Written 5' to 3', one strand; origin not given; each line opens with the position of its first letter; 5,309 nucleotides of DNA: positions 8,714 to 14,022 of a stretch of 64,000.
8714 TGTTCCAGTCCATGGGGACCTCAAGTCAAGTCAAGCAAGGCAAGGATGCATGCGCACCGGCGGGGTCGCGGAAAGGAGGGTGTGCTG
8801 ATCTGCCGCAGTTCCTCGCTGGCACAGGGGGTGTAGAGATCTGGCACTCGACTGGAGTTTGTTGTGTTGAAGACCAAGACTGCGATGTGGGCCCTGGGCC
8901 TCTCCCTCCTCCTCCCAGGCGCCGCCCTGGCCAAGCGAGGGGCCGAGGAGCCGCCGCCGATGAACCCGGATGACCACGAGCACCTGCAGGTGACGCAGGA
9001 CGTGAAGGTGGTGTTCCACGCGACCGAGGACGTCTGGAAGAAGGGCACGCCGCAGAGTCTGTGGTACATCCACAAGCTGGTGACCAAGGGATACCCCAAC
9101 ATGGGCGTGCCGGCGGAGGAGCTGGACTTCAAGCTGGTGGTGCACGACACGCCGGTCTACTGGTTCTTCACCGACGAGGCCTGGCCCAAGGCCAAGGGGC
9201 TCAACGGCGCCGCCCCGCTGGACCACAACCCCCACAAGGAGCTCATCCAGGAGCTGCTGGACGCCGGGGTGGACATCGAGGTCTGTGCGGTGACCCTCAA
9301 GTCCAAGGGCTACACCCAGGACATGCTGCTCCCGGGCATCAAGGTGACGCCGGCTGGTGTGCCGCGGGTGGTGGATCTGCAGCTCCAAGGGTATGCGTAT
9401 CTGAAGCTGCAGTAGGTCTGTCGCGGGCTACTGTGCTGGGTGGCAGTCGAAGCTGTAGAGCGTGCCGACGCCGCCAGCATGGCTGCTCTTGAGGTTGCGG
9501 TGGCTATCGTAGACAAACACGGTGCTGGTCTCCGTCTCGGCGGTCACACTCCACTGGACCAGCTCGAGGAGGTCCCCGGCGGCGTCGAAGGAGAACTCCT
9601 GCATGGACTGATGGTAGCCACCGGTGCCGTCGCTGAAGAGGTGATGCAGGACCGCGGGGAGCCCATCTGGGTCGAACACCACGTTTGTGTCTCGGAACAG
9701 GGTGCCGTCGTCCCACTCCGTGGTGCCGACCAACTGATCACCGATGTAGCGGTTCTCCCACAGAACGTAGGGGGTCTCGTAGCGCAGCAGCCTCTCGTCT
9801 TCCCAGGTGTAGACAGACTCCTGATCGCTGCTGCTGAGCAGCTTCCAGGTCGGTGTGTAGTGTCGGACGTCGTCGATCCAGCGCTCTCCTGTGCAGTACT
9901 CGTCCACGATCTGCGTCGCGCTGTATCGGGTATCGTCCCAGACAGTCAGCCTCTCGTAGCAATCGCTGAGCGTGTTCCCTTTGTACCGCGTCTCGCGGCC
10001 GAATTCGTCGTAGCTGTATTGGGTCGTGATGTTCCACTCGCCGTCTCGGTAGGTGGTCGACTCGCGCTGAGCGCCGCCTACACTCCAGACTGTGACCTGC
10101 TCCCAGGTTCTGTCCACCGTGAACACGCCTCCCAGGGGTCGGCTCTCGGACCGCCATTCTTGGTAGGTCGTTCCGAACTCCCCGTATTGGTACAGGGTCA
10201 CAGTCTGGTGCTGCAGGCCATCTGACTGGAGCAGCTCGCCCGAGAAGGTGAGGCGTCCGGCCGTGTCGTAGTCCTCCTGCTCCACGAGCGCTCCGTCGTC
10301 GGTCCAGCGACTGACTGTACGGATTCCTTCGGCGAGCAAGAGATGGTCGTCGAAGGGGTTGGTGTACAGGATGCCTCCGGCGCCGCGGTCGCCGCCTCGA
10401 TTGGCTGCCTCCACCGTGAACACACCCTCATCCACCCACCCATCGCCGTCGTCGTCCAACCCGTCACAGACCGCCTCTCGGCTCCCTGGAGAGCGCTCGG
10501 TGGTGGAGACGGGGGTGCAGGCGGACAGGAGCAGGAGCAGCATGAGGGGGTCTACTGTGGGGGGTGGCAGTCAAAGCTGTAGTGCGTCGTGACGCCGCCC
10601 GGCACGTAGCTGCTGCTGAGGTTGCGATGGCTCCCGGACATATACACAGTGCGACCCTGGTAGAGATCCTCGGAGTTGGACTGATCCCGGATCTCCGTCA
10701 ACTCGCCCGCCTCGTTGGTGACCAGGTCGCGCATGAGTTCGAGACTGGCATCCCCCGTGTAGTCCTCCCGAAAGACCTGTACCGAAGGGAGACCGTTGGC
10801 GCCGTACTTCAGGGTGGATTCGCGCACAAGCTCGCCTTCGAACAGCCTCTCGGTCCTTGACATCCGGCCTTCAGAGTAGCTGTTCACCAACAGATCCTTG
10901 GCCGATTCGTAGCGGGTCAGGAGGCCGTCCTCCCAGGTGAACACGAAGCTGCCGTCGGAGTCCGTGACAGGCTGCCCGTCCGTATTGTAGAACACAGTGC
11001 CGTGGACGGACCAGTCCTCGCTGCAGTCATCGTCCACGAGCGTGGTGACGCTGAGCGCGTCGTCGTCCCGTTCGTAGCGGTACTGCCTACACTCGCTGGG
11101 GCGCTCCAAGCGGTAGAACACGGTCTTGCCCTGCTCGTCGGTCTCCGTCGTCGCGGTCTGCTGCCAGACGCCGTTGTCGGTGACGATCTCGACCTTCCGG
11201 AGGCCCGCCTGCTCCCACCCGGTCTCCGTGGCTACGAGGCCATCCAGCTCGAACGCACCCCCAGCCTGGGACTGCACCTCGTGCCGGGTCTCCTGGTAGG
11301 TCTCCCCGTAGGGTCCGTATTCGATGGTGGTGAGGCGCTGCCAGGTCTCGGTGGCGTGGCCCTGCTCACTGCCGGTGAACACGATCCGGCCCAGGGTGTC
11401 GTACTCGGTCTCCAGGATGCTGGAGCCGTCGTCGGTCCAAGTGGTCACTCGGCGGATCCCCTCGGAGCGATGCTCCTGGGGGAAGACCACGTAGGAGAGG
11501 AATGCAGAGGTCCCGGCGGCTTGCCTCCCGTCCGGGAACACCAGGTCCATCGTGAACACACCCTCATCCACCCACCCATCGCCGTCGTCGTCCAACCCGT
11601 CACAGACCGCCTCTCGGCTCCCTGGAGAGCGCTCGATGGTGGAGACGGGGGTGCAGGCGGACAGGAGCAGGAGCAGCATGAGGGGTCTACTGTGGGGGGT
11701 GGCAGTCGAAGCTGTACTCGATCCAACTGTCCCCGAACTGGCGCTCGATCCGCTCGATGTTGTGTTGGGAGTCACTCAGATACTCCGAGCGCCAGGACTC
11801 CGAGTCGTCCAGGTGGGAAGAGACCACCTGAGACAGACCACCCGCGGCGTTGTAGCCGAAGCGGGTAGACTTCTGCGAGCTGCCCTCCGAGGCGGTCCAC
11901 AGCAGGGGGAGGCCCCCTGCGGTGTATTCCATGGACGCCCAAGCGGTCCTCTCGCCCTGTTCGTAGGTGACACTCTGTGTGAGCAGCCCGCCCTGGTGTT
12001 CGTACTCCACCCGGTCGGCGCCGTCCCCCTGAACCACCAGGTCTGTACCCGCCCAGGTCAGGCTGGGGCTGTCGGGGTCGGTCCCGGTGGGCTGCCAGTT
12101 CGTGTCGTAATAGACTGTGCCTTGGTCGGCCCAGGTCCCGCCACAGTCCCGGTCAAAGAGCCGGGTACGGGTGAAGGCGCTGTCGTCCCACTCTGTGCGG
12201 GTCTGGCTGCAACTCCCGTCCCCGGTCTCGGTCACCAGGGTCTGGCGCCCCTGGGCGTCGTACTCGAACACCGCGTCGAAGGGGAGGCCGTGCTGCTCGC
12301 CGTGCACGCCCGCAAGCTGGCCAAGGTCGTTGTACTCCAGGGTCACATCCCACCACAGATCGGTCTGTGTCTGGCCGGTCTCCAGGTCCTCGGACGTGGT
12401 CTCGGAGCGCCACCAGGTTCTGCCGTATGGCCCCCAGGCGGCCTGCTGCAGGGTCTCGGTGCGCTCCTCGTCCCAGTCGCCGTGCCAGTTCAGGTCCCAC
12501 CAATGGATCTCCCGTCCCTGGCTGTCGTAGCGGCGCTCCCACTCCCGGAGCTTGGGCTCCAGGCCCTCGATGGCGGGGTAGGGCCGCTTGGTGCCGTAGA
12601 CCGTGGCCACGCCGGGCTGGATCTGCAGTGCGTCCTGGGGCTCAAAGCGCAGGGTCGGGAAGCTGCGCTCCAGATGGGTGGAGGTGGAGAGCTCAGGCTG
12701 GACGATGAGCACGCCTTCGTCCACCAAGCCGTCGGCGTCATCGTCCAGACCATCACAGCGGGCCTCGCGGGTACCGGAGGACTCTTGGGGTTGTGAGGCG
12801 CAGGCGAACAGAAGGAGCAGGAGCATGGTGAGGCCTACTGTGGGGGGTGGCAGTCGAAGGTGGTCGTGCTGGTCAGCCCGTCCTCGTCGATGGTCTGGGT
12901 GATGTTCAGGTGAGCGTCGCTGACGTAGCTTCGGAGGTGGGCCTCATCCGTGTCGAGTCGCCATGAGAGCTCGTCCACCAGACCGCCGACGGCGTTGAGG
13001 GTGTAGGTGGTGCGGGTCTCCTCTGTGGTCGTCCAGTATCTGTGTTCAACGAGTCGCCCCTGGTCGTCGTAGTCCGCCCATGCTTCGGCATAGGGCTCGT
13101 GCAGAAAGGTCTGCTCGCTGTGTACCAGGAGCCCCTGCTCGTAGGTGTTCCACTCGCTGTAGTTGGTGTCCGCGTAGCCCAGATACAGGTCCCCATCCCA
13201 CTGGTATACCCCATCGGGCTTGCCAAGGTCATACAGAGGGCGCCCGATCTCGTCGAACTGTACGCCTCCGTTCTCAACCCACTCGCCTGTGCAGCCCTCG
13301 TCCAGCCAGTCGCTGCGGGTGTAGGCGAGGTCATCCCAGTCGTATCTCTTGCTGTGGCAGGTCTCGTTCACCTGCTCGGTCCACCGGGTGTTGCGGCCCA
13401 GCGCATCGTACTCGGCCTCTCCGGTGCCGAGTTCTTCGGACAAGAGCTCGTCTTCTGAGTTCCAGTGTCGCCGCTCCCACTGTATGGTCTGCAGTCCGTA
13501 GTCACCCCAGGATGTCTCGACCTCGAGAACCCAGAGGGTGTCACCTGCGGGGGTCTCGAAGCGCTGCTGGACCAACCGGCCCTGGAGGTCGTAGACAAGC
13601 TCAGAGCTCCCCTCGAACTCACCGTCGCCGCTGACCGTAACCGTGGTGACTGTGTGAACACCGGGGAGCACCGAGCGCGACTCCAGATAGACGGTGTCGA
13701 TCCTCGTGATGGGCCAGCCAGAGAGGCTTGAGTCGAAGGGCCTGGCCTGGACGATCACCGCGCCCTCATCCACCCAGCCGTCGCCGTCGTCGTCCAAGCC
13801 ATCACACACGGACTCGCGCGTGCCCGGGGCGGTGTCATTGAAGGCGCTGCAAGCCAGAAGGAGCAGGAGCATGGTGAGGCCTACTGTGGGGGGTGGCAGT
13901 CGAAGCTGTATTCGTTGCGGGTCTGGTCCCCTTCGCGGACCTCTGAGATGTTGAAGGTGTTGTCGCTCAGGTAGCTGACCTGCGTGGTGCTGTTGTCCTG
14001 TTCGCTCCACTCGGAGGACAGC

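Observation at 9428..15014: Tandem array of five divergent, short YD-repeat lipoprotein paralogs with invariant termini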

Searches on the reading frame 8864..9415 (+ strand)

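Call 18: search_protein_families(library=pfam, proteins=[window:8864-9415:+], max_evalue=0.01)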
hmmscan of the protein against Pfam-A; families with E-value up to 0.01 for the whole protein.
window:8864-9415:+ (183 aa): 1 family
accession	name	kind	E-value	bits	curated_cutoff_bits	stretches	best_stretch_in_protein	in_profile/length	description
PF02635.20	DsrE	-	9.3e-12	45.6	22.7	1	86-181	31-115/116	DsrE/DsrF-like family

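Call 36: search_protein_families(library=ncbifam, proteins=[window:8864-9415:+], max_evalue=0.01)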
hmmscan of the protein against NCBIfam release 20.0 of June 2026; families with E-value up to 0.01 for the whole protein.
window:8864-9415:+ (183 aa): 0 families

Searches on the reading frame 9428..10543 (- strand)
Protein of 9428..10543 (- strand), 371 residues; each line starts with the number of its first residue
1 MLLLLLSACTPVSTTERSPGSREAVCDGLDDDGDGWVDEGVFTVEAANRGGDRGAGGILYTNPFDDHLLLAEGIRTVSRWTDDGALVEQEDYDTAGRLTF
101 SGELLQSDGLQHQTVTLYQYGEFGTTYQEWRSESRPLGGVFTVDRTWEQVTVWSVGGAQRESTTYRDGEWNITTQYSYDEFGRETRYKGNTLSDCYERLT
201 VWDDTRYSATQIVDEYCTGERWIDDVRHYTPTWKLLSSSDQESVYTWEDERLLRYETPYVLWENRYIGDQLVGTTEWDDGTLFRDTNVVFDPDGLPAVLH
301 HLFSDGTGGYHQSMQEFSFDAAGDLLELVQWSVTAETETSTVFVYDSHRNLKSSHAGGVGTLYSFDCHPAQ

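Call 4: search_protein_families(library=pfam, proteins=[window:9428-10543:-], max_evalue=1)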
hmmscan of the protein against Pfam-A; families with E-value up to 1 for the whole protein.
window:9428-10543:- (371 aa): 2 families
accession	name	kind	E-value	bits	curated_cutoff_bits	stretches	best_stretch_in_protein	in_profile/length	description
PF11617.13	Cu-binding_MopE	-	0.0031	18.1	27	1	17-39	9-30/30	Putative metal-binding motif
PF05593.20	RHS_repeat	-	0.0045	17.8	22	1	173-186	17-30/38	RHS Repeat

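Call 7: search_protein_families(library=ncbifam, proteins=[window:9428-10543:-], max_evalue=1)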
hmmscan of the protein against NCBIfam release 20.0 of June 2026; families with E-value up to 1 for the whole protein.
window:9428-10543:- (371 aa): 2 families
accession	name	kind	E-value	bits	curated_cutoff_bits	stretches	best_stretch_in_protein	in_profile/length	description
NF033662.1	acid_disulf_rpt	repeat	0.04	13.7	41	1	27-39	9-21/32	acidic double-disulfide repeat-containing protein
TIGR01643.1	YD_repeat_2x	repeat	0.69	10.5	15.8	0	172-183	16-27/42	YD repeat-containing protein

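Call 60: search_protein_families(library=padloc, proteins=[window:9428-10543:-], max_evalue=0.01)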
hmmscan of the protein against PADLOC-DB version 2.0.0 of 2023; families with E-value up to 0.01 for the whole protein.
window:9428-10543:- (371 aa): 0 families

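Call 61: search_protein_families(library=phrogs, proteins=[window:9428-10543:-], max_evalue=0.01)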
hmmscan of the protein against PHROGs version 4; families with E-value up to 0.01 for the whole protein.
window:9428-10543:- (371 aa): 0 families

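Call 76: predict_structure(alignment_id=A7)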
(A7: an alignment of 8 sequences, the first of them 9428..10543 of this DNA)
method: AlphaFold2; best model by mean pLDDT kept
length: 371 residues; sequences in the alignment: 8
mean_pLDDT: 67.9   pTM: 0.56
mean pLDDT of the five models: 67.9, 66.4, 65.7, 63.3, 62.6
residues with pLDDT >= 90: 34; 70-90: 161; 50-70: 90; < 50: 86
segments of 3 or more residues with pLDDT < 50: 1-33, 35-56, 61-73, 108-111, 117-123, 347-349, 368-371
pLDDT, mean of each block of 10 residues (from residue 1): 35 32 40 45 39 42 40 60 70 59 56 49 60 68 78 68 81 84 84 88 90 91 87 74 78 84 84 88 90 83 81 84 73 77 58 61 55 31
secondary structure, 60 per line:
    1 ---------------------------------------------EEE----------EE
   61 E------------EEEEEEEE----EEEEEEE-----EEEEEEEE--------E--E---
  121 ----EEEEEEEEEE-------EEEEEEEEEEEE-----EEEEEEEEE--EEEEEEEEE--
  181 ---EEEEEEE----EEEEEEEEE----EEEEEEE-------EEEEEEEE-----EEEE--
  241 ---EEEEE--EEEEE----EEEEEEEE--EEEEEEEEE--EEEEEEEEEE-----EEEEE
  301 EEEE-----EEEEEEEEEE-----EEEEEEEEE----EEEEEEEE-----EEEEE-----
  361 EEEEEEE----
elements in order: E46-48 E59-61 E74-81 E86-92 E98-105 E125-134 E142-153 E159-167 E170-178 E184-190 E195-203 E208-214 E222-229 E235-238 E244-248 E251-255 E260-267 E270-278 E281-290 E296-304 E310-319 E325-333 E338-345 E351-355 E361-367
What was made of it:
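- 9428..10543 (-): Gene E (371 aa), last array member. AlphaFold2 model with pLDDT 68, all-beta hairpins (call 76).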

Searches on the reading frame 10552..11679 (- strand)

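Call 4: search_protein_families(library=pfam, proteins=[window:10552-11679:-], max_evalue=1)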
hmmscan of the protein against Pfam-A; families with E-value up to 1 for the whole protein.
window:10552-11679:- (375 aa): 1 family
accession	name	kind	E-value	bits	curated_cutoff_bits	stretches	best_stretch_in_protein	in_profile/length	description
PF11617.13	Cu-binding_MopE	-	0.0079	16.9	27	1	17-39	9-30/30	Putative metal-binding motif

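Call 7: search_protein_families(library=ncbifam, proteins=[window:10552-11679:-], max_evalue=1)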
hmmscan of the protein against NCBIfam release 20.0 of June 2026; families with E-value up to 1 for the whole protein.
window:10552-11679:- (375 aa): 1 family
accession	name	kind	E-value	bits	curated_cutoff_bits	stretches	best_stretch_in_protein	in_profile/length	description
NF037974.1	SslE_AcfD_Zn_LP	subfamily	0.0015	16.4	800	1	197-252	157-209/1403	SslE/AcfD family lipoprotein zinc metalloprotease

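Call 60: search_protein_families(library=padloc, proteins=[window:10552-11679:-], max_evalue=0.01)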
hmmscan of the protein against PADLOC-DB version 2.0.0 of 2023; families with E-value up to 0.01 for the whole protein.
window:10552-11679:- (375 aa): 0 families

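Call 61: search_protein_families(library=phrogs, proteins=[window:10552-11679:-], max_evalue=0.01)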
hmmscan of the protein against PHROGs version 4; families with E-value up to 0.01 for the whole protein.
window:10552-11679:- (375 aa): 0 families

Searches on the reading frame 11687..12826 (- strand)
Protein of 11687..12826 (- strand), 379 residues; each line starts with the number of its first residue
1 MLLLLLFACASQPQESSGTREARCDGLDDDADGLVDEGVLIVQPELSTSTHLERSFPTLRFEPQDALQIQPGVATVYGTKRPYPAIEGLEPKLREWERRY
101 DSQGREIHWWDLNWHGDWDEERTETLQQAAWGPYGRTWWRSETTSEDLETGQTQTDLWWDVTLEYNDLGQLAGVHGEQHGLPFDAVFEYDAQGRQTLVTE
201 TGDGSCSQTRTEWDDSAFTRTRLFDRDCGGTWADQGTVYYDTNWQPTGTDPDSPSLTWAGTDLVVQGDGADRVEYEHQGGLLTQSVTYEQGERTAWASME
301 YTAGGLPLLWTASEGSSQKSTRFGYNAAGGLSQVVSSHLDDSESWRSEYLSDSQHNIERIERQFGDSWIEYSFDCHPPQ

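Call 4: search_protein_families(library=pfam, proteins=[window:11687-12826:-], max_evalue=1)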
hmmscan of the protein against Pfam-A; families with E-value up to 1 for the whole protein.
window:11687-12826:- (379 aa): 2 families
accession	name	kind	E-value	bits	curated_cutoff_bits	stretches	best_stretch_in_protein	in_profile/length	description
PF05593.20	RHS_repeat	-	1.1e-05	26.2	22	1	165-201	1-34/38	RHS Repeat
PF11617.13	Cu-binding_MopE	-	0.095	13.4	27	1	16-37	10-30/30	Putative metal-binding motif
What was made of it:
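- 11687..12826 (-): Gene C (379 aa). RHS_repeat 26.2 bits (call 4).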

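Call 7: search_protein_families(library=ncbifam, proteins=[window:11687-12826:-], max_evalue=1)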
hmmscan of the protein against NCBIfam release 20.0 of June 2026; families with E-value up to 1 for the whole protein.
window:11687-12826:- (379 aa): 1 family
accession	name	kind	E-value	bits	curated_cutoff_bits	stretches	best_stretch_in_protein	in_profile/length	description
NF033662.1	acid_disulf_rpt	repeat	0.036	13.8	41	1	22-37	5-21/32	acidic double-disulfide repeat-containing protein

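Call 60: search_protein_families(library=padloc, proteins=[window:11687-12826:-], max_evalue=0.01)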
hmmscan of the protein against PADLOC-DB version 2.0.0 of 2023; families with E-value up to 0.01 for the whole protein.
window:11687-12826:- (379 aa): 0 families

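Call 61: search_protein_families(library=phrogs, proteins=[window:11687-12826:-], max_evalue=0.01)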
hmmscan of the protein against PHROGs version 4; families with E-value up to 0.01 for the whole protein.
window:11687-12826:- (379 aa): 0 families

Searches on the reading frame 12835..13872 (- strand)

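Call 4: search_protein_families(library=pfam, proteins=[window:12835-13872:-], max_evalue=1)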
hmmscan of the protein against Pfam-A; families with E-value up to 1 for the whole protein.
window:12835-13872:- (345 aa): 2 families
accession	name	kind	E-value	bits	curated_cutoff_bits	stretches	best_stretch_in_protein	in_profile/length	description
PF05593.20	RHS_repeat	-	0.0011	19.7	22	1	268-296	1-26/38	RHS Repeat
PF11617.13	Cu-binding_MopE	-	0.013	16.2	27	1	15-36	10-30/30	Putative metal-binding motif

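Call 7: search_protein_families(library=ncbifam, proteins=[window:12835-13872:-], max_evalue=1)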
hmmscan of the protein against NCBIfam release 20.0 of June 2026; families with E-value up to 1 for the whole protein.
window:12835-13872:- (345 aa): 1 family
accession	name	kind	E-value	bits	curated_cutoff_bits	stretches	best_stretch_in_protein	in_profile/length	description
TIGR01643.1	YD_repeat_2x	repeat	0.49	11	15.8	0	267-278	21-32/42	YD repeat-containing protein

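Call 60: search_protein_families(library=padloc, proteins=[window:12835-13872:-], max_evalue=0.01)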
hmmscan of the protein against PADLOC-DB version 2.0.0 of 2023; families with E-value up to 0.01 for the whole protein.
window:12835-13872:- (345 aa): 0 families

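Call 61: search_protein_families(library=phrogs, proteins=[window:12835-13872:-], max_evalue=0.01)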
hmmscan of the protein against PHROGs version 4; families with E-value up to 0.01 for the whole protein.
window:12835-13872:- (345 aa): 0 families
